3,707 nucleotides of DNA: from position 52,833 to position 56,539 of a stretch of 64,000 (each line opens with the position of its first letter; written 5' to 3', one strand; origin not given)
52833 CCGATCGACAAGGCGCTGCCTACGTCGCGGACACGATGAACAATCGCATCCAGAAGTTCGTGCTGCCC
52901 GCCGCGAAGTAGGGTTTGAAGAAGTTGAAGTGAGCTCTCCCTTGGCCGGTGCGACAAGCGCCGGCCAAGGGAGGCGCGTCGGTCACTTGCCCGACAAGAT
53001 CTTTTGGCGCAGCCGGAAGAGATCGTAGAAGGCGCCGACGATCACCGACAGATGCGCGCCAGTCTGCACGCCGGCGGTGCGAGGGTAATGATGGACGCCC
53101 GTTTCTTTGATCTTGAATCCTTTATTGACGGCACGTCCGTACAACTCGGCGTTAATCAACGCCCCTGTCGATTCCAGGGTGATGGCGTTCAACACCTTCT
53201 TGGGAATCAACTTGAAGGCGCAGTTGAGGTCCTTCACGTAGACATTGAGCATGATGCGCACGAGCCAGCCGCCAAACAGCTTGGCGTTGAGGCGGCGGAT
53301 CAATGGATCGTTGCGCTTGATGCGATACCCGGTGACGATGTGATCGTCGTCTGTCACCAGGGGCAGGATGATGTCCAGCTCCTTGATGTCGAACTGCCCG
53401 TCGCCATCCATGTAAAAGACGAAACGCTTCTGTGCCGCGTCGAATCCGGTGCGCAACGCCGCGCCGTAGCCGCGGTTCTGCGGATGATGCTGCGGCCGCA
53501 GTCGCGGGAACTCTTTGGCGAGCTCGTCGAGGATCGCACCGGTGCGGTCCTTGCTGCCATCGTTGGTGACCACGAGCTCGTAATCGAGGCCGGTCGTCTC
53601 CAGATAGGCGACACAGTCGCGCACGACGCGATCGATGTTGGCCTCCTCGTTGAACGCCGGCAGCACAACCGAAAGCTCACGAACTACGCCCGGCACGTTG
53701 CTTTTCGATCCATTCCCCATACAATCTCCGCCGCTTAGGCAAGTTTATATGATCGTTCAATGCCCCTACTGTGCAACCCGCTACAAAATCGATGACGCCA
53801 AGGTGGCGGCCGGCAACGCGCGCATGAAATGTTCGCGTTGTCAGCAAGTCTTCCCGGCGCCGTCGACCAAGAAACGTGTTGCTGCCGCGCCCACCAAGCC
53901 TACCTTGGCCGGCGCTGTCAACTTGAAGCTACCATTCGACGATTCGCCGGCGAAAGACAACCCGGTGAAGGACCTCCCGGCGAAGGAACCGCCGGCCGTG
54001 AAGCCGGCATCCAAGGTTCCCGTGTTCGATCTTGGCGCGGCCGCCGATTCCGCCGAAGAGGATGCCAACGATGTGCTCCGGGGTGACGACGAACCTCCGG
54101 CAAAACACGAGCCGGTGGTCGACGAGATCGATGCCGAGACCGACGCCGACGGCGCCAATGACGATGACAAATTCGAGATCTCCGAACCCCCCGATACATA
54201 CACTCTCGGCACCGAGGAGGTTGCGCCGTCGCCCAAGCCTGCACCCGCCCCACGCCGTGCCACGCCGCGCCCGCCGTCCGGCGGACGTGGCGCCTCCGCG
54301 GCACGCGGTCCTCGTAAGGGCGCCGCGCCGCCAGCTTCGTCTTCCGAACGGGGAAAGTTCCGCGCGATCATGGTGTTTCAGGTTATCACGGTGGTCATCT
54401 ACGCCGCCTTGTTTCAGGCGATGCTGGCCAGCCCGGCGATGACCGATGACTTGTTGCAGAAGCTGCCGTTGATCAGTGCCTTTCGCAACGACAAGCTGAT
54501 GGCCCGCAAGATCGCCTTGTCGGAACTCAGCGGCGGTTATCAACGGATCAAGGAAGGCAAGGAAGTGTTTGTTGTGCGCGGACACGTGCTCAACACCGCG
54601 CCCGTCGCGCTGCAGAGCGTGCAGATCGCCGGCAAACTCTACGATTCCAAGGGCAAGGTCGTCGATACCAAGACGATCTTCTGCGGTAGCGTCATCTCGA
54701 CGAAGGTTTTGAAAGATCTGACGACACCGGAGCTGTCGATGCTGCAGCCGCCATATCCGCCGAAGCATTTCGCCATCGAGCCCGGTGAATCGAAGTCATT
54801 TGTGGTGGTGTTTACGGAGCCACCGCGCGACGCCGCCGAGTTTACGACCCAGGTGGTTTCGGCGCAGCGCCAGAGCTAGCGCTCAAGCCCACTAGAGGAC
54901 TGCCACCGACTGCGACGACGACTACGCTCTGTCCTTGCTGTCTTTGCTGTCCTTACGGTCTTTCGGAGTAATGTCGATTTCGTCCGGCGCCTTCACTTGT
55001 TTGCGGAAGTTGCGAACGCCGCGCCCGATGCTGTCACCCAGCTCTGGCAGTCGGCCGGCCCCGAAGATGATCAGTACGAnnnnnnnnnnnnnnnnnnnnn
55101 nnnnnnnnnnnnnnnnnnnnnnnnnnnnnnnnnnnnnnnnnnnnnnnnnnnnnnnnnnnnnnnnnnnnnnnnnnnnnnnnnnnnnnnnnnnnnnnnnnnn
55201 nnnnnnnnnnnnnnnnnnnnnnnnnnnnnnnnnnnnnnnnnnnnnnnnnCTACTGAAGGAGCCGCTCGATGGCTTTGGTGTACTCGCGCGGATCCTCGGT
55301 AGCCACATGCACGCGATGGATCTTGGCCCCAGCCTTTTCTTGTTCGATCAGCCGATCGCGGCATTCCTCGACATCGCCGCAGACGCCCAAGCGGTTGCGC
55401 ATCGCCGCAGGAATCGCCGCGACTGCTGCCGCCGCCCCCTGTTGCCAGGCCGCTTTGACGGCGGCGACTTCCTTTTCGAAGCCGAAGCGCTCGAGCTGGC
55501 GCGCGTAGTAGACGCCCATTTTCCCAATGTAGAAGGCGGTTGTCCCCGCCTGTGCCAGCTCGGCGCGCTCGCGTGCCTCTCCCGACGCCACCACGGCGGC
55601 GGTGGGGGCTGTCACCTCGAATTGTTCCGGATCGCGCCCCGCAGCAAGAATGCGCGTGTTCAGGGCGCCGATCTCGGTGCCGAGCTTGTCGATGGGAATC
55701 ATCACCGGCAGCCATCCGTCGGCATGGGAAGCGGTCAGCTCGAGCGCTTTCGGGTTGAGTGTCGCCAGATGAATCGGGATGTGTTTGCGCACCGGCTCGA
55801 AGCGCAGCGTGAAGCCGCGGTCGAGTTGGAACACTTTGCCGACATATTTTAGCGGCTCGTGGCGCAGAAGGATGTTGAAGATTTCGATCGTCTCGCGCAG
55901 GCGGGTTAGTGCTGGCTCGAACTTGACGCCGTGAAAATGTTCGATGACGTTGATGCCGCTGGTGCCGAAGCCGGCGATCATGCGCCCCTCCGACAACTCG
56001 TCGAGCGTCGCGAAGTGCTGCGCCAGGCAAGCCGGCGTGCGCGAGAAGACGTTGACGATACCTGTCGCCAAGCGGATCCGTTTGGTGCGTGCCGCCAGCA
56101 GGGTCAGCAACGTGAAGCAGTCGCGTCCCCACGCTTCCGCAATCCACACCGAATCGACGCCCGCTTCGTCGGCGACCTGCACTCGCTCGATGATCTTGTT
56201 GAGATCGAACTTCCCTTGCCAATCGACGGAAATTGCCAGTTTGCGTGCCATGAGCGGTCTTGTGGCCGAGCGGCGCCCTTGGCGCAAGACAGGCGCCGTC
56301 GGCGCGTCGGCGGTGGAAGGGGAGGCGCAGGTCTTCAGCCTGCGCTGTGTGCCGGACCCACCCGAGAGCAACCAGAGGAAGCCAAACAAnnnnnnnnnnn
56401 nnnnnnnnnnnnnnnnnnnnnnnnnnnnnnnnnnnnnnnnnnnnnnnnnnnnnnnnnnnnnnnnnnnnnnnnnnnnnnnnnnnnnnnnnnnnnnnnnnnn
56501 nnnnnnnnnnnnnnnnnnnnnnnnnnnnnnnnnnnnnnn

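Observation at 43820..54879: Three tandem modules of Dpm1-like GT2 synthase plus GT-C transferase: a multi-sugar polyprenyl-phosphate-dependent glycosylation locus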

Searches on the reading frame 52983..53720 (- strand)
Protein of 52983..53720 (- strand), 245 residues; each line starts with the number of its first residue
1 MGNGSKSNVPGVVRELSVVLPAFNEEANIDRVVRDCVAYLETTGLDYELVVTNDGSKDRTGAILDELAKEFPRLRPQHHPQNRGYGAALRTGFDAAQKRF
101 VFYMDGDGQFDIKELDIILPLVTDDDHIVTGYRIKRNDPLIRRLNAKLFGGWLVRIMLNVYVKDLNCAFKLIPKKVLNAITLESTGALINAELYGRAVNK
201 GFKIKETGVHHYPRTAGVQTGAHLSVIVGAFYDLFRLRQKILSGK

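Call 3: search_protein_families(library=pfam, proteins=[window:52983-53720:-], max_evalue=0.01)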
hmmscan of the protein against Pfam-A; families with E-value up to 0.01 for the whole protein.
window:52983-53720:- (245 aa): 4 families
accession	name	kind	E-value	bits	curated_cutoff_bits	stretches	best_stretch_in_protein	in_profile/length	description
PF00535.33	Glycos_transf_2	-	9.7e-29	100.9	23.3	1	17-146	1-128/168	Glycosyl transferase family 2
PF13641.12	Glyco_tranf_2_3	-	1.8e-07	31.8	27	1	16-158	3-149/230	Glycosyltransferase like family 2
PF10111.15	Glyco_tranf_2_2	-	0.0018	18.2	27.3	1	17-122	1-106/276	Glycosyltransferase like family 2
PF13704.12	Glyco_tranf_2_4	-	0.0072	17.2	27.5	0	32-107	6-81/98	Glycosyl transferase family 2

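Call 4: search_protein_families(library=ncbifam, proteins=[window:52983-53720:-], max_evalue=0.01)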
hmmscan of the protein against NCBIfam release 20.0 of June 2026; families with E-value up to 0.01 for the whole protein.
window:52983-53720:- (245 aa): 19 families
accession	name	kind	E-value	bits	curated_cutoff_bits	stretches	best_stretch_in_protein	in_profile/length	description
TIGR03937.1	PgaC_IcaA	equivalog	3.7e-19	69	422.3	1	14-145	45-176/407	poly-beta-1,6-N-acetyl-D-glucosamine synthase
NF047588.1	GlcsyltransPgfSStrep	equivalog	3.2e-17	62.7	500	1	16-181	3-168/308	glycosyltransferase PgfS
TIGR04182.1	glyco_TIGR04182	equivalog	2.1e-15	56.9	325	1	16-220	2-199/293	S-layer glycoprotein N-glycosyltransferase AglJ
NF041391.1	DPhHxTase_Halo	equivalog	3.2e-14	52.4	375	1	22-215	3-187/213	dolichyl-phosphate hexose transferase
NF058614.1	PPMAGASynPpgS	equivalog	1.5e-13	50.7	370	1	18-210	4-195/226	polyprenyl-phospho-N-acetylgalactosaminyl synthase PpgS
NF007986.1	PRK10714.1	equivalog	3.8e-13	49.2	529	1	13-196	5-191/316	undecaprenyl-phosphate 4-deoxy-4-formamido-L-arabinose transferase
NF047683.1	TeichurnBiosyTuaG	equivalog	2.8e-12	46.8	400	1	15-134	7-125/252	teichuronic acid biosynthesis protein TuaG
NF007482.0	PRK10073.1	equivalog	3e-11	42.9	423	1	14-126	6-114/334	glycosyltransferase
NF010496.0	PRK13915.1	equivalog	5.1e-09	35.6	262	1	14-109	31-128/307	glucosyl-3-phosphoglycerate synthase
TIGR04283.1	glyco_like_mftF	equivalog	5.3e-09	36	182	1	16-138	1-115/221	TIGR04283 family arsenosugar biosynthesis glycosyltransferase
NF041875.1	EPS_EpsD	equivalog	2.3e-08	33.8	370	1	16-109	1-91/325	exopolysaccharide biosynthesis glycosyltransferase EpsD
TIGR03965.1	mycofact_glyco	equivalog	4e-07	29.3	280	1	13-125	73-182/467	mycofactocin biosynthesis glycosyltransferase MftF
NF050050.1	ProtGlycPglI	equivalog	2e-06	27.4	500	1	15-145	3-132/306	GalNAc(5)-diNAcBac-PP-undecaprenol beta-1,3-glucosyltransferase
NF038302.1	EPS_HpsE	equivalog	2.3e-06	26.8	300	1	15-108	2-97/307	hormogonium polysaccharide biosynthesis glycosyltransferase HpsE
TIGR04009.1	wcaE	equivalog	0.00012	21.5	369.2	1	16-125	3-110/248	colanic acid biosynthesis glycosyltransferase WcaE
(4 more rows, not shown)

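Call 20: search_solved_structures(query=window:52983-53720:-, max_evalue=0.001)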
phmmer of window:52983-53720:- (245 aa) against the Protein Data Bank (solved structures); distinct sequences matched with E-value up to 0.001: 16.
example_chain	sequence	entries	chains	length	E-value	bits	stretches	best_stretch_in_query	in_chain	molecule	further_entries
5ekp_C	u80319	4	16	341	1.6e-12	51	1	14-181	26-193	Uncharacterized glycosyltransferase sll0501 | Glycosyltransferase sll0501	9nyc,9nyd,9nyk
5eke_A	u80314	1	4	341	1.6e-12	51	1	14-181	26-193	Uncharacterized glycosyltransferase sll0501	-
9nye_A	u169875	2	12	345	1.6e-12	51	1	14-181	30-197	Glycosyltransferase sll0501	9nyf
2z87_A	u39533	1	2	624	9.4e-12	48.4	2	16-137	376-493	Chondroitin synthase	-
2z86_A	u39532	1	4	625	9.4e-12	48.4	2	16-137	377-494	Chondroitin synthase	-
9hwj_A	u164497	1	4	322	4.9e-11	46.1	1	13-234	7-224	Undecaprenyl-phosphate 4-deoxy-4-formamido-L-arabinose transferase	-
8vxh_A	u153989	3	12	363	1.7e-10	44.3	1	11-234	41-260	Undecaprenyl-phosphate 4-deoxy-4-formamido-L-arabinose transferase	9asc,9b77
9bhc_C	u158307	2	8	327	3.7e-10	43.2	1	13-234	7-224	Undecaprenyl-phosphate 4-deoxy-4-formamido-L-arabinose transferase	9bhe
3bcv_A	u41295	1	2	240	1.9e-09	40.9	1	13-111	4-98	Putative glycosyltransferase protein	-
5mlz_A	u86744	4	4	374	3.4e-09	40.1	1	15-193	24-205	Dolichol monophosphate mannose synthase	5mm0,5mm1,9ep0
6p61_A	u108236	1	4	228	1.5e-08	37.9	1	16-117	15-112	Glycosyltransferase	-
5hea_A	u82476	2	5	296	7.1e-07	32.5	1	16-111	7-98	Putative glycosyltransferase (GalT1)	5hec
6h1j_A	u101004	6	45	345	4e-06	30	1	11-116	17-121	Probable ss-1,3-N-acetylglucosaminyltransferase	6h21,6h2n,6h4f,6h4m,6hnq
4ddz_A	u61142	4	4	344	0.00057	23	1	14-107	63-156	GLUCOSYL-3-PHOSPHOGLYCERATE SYNTHASE (GpgS) | Glucosyl-3-phosphoglycerate synthase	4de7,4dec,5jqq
4y6n_A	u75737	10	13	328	0.0006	22.9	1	14-107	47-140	Glucosyl-3-phosphoglycerate synthase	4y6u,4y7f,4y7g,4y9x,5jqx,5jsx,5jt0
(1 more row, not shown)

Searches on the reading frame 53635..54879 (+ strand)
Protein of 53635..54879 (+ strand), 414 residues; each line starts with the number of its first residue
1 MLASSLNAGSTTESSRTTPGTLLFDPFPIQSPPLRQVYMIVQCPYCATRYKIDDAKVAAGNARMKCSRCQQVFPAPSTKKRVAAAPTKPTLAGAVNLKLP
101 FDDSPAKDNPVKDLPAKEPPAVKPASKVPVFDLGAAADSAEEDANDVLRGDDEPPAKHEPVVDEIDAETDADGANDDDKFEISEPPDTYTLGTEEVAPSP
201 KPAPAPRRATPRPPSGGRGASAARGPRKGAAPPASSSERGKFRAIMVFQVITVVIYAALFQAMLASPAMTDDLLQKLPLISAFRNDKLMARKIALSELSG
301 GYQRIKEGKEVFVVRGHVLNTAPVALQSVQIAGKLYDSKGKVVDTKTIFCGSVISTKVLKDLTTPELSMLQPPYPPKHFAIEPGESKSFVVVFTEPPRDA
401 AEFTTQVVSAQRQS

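Call 3: search_protein_families(library=pfam, proteins=[window:53635-54879:+], max_evalue=0.01)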
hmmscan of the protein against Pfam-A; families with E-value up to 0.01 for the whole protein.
window:53635-54879:+ (414 aa): 3 families
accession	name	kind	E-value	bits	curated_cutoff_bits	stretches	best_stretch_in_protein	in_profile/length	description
PF13717.11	Zn_ribbon_4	-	2.2e-12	47.1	30.3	1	39-74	1-36/36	zinc-ribbon domain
PF11906.13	DUF3426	-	4.8e-08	33.6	27.7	1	302-405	58-145/147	Protein of unknown function (DUF3426)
PF13719.11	Zn_ribbon_5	-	5.8e-08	32.8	29.3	1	39-75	1-37/37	zinc-ribbon domain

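Call 4: search_protein_families(library=ncbifam, proteins=[window:53635-54879:+], max_evalue=0.01)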
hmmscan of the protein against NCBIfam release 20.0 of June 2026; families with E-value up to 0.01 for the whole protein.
window:53635-54879:+ (414 aa): 2 families
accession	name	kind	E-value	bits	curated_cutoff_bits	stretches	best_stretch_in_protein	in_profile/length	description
TIGR02098.1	MJ0042_CXXC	domain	3.5e-11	42.6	20.9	1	39-75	1-37/38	MJ0042-type zinc finger domain-containing protein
NF038353.1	FxLYD_dom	domain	1.3e-05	25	23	0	312-346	4-38/71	FxLYD domain-containing protein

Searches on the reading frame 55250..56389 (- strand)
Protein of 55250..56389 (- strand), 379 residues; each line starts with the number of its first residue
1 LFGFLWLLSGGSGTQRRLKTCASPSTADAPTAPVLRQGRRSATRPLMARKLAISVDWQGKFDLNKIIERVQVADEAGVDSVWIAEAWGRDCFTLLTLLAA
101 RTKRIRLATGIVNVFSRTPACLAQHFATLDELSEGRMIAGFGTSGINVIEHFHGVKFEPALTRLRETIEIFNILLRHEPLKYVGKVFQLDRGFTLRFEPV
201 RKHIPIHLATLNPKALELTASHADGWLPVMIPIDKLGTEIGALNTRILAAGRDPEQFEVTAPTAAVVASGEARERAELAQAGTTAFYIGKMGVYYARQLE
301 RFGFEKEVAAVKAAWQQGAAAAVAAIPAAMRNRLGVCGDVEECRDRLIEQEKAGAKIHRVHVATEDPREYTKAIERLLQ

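Call 6: search_protein_families(library=pfam, proteins=[window:55250-56389:-], max_evalue=0.001)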
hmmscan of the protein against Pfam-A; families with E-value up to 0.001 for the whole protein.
window:55250-56389:- (379 aa): 1 family
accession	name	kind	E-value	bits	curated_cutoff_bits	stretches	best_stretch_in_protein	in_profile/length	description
PF00296.26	Bac_luciferase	-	9.2e-68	229.3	27.9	1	61-355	20-312/314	Luciferase-like monooxygenase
